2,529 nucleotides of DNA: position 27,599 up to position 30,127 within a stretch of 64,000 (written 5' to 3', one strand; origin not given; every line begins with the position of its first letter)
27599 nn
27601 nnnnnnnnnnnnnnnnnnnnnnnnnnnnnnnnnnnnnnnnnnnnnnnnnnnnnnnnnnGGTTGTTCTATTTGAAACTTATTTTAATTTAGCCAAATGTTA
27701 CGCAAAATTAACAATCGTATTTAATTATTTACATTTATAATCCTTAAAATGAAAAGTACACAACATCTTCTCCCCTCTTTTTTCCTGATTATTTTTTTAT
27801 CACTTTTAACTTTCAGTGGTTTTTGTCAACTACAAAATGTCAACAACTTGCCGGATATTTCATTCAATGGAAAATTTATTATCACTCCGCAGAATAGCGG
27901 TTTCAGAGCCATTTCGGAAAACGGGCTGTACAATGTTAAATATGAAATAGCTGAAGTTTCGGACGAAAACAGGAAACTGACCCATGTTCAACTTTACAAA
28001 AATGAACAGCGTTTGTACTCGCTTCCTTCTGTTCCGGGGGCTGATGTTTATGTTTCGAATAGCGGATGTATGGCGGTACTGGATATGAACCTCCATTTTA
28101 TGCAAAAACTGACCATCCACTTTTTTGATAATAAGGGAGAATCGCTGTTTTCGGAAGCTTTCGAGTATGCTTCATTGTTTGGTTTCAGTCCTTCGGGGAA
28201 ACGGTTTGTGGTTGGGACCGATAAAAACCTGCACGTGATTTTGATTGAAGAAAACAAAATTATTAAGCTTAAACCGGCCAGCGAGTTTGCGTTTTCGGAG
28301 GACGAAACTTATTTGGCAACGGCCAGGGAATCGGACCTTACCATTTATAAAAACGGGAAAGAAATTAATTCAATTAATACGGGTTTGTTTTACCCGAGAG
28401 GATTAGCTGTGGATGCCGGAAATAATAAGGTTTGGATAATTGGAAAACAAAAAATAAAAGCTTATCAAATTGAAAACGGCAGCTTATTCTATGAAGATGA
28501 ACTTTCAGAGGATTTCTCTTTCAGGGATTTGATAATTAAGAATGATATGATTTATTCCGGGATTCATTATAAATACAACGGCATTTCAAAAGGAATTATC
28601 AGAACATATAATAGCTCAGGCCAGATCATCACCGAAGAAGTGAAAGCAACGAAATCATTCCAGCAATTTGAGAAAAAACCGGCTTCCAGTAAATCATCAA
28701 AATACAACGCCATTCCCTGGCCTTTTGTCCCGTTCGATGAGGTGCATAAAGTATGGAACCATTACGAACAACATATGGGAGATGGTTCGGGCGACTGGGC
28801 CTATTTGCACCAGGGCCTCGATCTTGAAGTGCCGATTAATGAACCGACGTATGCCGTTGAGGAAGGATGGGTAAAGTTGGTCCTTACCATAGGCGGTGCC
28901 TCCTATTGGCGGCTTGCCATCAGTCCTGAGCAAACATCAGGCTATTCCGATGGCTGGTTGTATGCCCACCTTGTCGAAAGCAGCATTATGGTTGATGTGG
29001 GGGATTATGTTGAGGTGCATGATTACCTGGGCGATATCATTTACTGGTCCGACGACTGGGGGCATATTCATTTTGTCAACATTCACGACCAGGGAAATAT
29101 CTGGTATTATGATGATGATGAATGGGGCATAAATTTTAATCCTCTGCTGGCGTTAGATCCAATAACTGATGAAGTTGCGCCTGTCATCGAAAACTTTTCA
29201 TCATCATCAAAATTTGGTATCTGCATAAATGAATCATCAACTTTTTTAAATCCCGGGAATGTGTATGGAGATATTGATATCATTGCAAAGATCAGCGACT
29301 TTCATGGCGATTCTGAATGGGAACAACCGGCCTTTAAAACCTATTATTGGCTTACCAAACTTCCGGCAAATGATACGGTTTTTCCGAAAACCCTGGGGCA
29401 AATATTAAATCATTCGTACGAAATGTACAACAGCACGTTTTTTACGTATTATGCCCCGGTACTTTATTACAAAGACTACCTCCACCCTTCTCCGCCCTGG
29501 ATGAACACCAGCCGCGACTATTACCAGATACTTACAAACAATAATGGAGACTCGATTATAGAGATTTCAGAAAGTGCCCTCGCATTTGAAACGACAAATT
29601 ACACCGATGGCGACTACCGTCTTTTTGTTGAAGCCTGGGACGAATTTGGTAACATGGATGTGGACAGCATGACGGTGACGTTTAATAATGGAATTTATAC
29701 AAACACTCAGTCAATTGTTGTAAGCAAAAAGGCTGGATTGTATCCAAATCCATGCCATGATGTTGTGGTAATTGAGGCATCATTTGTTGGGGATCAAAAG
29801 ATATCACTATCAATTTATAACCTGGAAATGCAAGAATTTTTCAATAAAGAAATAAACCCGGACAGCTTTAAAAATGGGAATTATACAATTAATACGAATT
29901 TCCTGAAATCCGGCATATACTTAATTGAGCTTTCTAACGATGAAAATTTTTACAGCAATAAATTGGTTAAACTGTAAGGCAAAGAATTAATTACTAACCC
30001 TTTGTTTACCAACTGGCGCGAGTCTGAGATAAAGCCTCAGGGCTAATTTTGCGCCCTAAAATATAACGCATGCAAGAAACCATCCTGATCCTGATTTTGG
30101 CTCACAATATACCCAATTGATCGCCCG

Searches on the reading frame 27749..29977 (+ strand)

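Call 41: search_protein_families(library=pfam, proteins=[window:27749-29977:+])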
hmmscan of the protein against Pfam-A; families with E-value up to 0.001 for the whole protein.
window:27749-29977:+ (742 aa): 2 families
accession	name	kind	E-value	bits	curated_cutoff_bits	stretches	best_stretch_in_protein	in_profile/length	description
PF18962.6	Por_Secre_tail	-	1.8e-08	35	27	1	664-740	1-74/75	Secretion system C-terminal sorting domain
PF01551.29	Peptidase_M23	-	0.00022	21.8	28.7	1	353-442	2-85/96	Peptidase family M23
